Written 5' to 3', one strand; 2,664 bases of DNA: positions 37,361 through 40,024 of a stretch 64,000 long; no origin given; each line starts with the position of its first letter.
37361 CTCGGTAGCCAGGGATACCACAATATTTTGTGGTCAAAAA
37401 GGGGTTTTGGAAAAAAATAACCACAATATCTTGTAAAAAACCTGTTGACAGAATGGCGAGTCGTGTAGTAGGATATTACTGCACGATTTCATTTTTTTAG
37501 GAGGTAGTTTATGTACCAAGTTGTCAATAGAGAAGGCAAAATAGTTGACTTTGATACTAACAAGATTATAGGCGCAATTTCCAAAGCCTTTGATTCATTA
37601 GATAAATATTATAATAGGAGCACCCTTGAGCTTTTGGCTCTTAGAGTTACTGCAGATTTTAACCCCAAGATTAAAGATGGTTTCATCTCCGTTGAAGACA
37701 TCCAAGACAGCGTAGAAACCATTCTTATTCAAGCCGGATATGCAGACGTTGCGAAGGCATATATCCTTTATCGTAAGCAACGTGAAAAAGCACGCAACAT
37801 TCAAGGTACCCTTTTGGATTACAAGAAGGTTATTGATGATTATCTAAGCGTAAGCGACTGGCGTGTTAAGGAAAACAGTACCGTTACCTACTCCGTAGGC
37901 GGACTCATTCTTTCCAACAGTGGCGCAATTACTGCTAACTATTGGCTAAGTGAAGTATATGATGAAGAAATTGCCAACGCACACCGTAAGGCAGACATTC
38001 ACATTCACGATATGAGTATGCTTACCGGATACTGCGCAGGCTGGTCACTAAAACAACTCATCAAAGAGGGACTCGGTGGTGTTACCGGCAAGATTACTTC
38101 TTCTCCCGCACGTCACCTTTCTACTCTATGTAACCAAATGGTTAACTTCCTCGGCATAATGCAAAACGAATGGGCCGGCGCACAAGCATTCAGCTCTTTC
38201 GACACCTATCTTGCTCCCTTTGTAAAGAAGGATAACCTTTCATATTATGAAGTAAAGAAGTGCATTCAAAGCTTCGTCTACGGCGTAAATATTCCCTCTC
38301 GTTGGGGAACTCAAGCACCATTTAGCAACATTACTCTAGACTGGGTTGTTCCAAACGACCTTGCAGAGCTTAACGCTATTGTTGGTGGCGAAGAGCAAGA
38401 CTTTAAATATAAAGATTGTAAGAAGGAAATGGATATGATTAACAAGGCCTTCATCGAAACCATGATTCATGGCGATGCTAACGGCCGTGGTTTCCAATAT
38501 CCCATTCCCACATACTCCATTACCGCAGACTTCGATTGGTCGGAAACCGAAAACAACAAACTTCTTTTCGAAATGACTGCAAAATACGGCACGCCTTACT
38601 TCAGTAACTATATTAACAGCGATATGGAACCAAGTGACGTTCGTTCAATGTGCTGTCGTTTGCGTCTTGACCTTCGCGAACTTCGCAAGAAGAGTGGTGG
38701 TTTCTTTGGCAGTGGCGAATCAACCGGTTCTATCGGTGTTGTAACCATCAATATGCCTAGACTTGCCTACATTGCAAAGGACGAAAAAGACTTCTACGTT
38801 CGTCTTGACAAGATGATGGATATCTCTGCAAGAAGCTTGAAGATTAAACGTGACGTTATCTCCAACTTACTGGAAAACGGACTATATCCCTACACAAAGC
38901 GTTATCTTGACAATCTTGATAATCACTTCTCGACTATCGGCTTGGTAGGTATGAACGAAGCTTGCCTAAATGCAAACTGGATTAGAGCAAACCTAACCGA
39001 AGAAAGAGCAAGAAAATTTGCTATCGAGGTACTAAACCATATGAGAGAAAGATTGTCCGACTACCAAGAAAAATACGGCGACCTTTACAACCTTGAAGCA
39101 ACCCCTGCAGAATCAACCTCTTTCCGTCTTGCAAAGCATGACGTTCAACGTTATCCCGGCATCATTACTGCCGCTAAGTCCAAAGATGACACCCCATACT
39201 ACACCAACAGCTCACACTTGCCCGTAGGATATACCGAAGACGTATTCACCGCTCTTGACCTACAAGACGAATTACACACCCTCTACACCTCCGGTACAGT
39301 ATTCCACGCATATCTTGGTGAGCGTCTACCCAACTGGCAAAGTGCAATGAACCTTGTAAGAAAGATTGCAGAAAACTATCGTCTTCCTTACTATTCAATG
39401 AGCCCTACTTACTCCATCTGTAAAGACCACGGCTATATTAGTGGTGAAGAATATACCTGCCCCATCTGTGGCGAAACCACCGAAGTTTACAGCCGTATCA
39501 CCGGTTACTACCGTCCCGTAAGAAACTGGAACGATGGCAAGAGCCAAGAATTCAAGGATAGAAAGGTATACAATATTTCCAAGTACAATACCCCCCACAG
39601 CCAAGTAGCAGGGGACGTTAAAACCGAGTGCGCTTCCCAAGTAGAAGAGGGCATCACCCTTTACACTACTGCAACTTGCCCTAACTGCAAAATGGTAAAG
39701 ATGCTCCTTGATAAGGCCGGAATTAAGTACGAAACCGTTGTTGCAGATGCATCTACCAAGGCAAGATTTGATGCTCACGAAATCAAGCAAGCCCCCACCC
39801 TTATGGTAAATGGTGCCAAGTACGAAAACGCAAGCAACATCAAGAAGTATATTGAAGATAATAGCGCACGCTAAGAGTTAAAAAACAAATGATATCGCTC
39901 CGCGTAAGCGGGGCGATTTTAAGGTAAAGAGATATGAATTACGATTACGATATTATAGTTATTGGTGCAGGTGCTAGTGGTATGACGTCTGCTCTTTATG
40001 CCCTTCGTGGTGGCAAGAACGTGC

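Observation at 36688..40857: Self-contained redoxin-dependent class III RNR module: nrdG, then nrdD fused to a glutaredoxin-like domain, then a TrxB-like reductase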

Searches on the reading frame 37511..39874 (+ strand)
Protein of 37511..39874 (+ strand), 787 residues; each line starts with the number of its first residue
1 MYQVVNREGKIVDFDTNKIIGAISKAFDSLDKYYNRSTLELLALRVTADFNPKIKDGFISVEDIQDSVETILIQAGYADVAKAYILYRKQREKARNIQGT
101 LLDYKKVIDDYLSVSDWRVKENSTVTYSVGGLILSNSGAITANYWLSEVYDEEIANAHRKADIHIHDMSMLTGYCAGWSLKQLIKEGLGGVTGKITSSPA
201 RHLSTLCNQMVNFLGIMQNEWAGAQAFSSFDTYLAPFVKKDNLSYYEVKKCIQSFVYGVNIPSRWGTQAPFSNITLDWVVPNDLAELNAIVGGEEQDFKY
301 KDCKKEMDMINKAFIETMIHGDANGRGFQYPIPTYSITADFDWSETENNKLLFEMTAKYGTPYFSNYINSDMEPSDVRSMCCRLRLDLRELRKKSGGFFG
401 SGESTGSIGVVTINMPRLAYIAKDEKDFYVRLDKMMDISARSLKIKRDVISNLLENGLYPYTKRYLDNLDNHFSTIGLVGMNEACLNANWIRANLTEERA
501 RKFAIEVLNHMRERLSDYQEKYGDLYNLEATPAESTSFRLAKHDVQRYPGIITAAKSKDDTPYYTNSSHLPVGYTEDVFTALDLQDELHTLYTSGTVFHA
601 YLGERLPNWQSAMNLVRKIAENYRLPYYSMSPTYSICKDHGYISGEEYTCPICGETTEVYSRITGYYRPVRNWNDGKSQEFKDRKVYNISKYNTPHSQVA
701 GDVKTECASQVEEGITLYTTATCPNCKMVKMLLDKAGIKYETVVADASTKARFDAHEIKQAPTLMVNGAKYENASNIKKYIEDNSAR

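Call 3: search_protein_families(library=pfam, proteins=[window:37511-39874:+], max_evalue=0.01)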
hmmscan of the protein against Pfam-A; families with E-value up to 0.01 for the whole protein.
window:37511-39874:+ (787 aa): 5 families
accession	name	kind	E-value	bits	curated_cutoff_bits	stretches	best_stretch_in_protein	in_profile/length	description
PF13597.11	NRDD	-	3.4e-191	637.2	26.2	1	121-687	1-562/562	Anaerobic ribonucleoside-triphosphate reductase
PF03477.21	ATP-cone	-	2.3e-20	73.4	25.8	1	3-92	2-87/88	ATP cone domain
PF00462.30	Glutaredoxin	-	6.4e-09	36.3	22.9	1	715-768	1-57/60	Glutaredoxin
PF13417.12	GST_N_3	-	4.2e-05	24.2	22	1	717-785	1-71/75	Glutathione S-transferase, N-terminal domain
PF13462.12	Thioredoxin_4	-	0.0064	17.1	23.2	0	739-779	120-158/165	Thioredoxin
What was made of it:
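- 37511..39874 (+): nrdD::grx: class III ribonucleoside-triphosphate reductase with a fused redoxin domain (787 aa). Pfam finds ATP-cone, NRDD and Glutaredoxin (call 3).
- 37517..37786 (+): ATP-cone (residues 3-92), the allosteric on/off domain. Pfam PF03477, 73.4 bits (call 3).
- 39650..39871 (+): Glutaredoxin/NrdH-like thioredoxin-fold domain (residues 714-787). The CPNC active site is at 39677-39688 and the cis-Pro motif is QAPT. Pfam PF00462 scores 36.3 bits (call 3).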

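Call 4: search_protein_families(library=ncbifam, proteins=[window:37511-39874:+], max_evalue=0.01)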
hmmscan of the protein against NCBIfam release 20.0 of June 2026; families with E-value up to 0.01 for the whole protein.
window:37511-39874:+ (787 aa): 21 families
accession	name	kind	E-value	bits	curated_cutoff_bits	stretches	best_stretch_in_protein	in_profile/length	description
NF006126.0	PRK08270.1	equivalog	0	1124.4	548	1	1-689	2-683/684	ribonucleoside triphosphate reductase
TIGR02487.1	NrdD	equivalog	1.8e-159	532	326.35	1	121-685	2-579/581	anaerobic ribonucleoside-triphosphate reductase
NF006358.0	PRK08579.1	equivalog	2.9e-118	395.7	585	2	104-395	9-297/624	anaerobic ribonucleoside triphosphate reductase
NF005497.0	PRK07111.1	equivalog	1.3e-78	265.2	764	2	2-241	3-236/746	anaerobic ribonucleoside triphosphate reductase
NF006127.0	PRK08271.1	equivalog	9.1e-72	242.4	545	1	148-688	93-628/631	anaerobic ribonucleoside-triphosphate reductase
TIGR02827.1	RNR_anaer_Bdell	equivalog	4.5e-58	197.2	568.3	1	148-684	66-594/596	anaerobic ribonucleoside-triphosphate reductase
NF006732.0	PRK09263.1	equivalog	1.4e-54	185.7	657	1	2-686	3-704/712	anaerobic ribonucleoside-triphosphate reductase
NF011292.0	PRK14704.1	equivalog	1.1e-33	116.8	736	1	119-684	27-614/618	anaerobic ribonucleoside triphosphate reductase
NF009028.0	PRK12364.1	equivalog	7.5e-18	63.9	1377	1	3-104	2-104/842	ribonucleoside-diphosphate reductase subunit alpha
NF005010.0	PRK06406.1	subfamily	5.9e-15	54.6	1125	1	3-98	6-102/771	vitamin B12-dependent ribonucleotide reductase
NF005544.0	PRK07207.1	equivalog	1.6e-14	52.7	965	1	2-98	34-137/965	ribonucleoside-diphosphate reductase subunit alpha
NF006207.0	PRK08332.1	equivalog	2.2e-12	45.1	2400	1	3-120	5-123/1684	vitamin B12-dependent ribonucleotide reductase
NF009029.0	PRK12365.1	equivalog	2e-11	42.6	1350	1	3-110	119-233/1046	ribonucleoside-diphosphate reductase subunit alpha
TIGR02196.1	GlrX_YruB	hypoth_equivalog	7.2e-07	29.6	88.55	1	715-752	2-39/74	glutaredoxin-like protein, YruB-family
TIGR02181.1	GRX_bact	equivalog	1.3e-05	25.4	90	1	715-752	1-38/80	glutaredoxin 3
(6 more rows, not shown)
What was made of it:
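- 37511..39874 (+): NF006126 scores 1124 bits over residues 1-689 (call 4).
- On Class III RNR catalytic subunit (NrdD): NF006126 scores 1124 bits against a cutoff of 548 (calls 3, 4).
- On Glutaredoxin / NrdH-like redoxins (thioredoxin fold): NCBIfam Grx, NrdH and YruB models score 20-30 bits, against cutoffs of 66-129 for the stand-alone redoxin models (call 4).
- The best NCBIfam redoxin hit is the YruB/Cp9 family (29.6 bits, far below its cutoff, call 4).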

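Call 5: search_solved_structures(query=window:37511-39874:+, max_evalue=0.001, show_alignments=2)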
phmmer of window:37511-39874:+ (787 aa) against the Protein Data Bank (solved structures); distinct sequences matched with E-value up to 0.001: 9.
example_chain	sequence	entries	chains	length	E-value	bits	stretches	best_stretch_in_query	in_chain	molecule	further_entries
8p23_A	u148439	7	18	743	2.7e-46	161.4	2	306-686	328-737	Anaerobic ribonucleoside-triphosphate reductase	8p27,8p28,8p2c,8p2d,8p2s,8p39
4coi_A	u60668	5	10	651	2.3e-39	138.4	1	153-687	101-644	ANAEROBIC RIBONUCLEOSIDE-TRIPHOSPHATE REDUCTASE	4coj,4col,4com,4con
4u3e_A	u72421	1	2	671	2.6e-39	138.3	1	153-687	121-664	Ribonucleoside triphosphate reductase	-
9d3x_A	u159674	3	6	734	1.6e-26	96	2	3-240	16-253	Anaerobic ribonucleoside-triphosphate reductase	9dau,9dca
1h78_A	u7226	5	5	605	4e-13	51.7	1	399-681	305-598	ANAEROBIC RIBONUCLEOTIDE-TRIPHOSPHATE REDUCTASE LARGE CHAIN | ANAEROBIC RIBONUCLEOTIDE-TRIPHOSPHATE REDUCTASE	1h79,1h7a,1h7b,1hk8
5im3_A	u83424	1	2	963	6.6e-08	34.4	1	3-103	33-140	Ribonucleoside-diphosphate reductase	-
5olk_A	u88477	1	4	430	7.3e-05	24.4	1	3-95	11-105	Ribonucleoside-diphosphate reductase, beta subunit 1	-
2klx_A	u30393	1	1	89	0.0003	22.4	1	714-753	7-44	Glutaredoxin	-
1r7h_A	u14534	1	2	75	0.00058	21.4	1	714-771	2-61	NrdH-redoxin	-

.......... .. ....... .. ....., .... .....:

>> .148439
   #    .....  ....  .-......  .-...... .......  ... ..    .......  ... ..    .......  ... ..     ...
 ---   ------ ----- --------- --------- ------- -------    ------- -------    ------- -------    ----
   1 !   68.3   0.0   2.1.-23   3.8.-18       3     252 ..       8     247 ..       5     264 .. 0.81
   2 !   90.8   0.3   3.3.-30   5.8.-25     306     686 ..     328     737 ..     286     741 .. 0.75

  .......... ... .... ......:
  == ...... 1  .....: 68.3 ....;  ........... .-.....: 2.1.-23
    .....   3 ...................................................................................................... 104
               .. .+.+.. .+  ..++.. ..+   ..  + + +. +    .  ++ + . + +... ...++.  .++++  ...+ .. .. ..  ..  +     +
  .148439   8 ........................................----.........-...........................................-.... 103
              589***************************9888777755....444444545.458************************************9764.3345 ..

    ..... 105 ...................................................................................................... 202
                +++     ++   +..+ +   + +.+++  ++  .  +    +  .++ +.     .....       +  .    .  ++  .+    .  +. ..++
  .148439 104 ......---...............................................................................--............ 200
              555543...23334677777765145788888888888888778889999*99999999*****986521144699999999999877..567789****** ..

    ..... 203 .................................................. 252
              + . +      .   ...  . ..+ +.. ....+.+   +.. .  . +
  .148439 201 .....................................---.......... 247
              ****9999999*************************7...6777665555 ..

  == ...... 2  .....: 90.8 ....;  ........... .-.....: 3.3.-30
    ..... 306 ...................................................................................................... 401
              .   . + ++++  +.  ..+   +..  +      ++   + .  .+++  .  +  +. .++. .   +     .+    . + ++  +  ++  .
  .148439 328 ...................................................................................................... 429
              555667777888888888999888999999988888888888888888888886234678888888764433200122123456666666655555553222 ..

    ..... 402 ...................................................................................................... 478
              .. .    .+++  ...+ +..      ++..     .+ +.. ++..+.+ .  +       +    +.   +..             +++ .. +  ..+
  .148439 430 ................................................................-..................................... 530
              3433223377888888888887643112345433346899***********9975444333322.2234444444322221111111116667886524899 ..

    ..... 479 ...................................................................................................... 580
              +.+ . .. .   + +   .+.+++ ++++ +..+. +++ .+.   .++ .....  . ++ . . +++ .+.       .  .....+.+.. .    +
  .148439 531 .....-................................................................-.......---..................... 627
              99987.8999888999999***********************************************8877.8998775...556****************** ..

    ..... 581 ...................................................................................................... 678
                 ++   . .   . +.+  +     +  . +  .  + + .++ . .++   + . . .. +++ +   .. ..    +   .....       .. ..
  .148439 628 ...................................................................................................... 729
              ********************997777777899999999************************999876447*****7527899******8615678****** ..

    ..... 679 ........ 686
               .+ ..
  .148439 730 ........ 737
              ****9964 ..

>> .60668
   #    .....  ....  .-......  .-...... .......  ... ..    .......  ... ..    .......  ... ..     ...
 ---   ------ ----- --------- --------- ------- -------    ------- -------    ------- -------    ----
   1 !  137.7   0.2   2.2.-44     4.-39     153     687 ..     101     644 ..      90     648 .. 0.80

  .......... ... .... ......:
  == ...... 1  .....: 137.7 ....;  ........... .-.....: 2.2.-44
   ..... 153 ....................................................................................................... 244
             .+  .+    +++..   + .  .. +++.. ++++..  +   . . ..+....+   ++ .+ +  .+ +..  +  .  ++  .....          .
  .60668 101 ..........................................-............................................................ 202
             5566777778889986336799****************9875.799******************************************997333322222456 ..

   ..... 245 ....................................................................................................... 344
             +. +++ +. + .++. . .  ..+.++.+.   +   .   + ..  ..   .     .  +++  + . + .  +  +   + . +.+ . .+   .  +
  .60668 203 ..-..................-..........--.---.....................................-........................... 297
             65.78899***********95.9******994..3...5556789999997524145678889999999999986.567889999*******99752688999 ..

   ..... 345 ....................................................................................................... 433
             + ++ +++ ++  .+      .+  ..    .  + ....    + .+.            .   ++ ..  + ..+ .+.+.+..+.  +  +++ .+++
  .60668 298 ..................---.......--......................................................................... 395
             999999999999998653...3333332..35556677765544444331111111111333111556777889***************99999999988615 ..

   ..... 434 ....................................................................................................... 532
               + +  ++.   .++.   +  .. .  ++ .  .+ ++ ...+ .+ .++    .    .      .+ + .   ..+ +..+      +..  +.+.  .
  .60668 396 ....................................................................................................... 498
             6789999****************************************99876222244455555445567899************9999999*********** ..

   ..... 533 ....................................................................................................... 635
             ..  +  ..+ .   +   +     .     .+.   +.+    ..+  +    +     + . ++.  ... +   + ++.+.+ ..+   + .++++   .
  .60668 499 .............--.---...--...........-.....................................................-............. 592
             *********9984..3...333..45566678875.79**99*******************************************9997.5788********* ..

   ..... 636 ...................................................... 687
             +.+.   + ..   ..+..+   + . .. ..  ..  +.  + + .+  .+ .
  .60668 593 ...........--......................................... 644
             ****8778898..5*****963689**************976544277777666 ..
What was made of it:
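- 38033..38035 (+): Cys175, the beta-A (bottom-face) cysteine. Aligns with T. maritima C125 (call 5).
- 38648..38659 (+): Finger-loop motif M380-C381-C382-R383. C382 is the putative thiyl-radical Cys; C381 is the extra Cys of thiol-dependent enzymes; M380 is the Met of formate-type enzymes. Aligns with Tm S328-C329-C330-R331 (call 5).
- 39095..39097 (+): Glu529 (in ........), the putative active-site proton donor. P. copri formate-type NrdD has Leu here (call 5).
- On Class III RNR catalytic subunit (NrdD): PDB hits are 8p23, 4coi, 4u3e and 1h78 (call 5).
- NrdD2 signature: residue-by-residue alignment to T. maritima NrdD, contrasted with formate-type P. copri NrdD (call 5).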
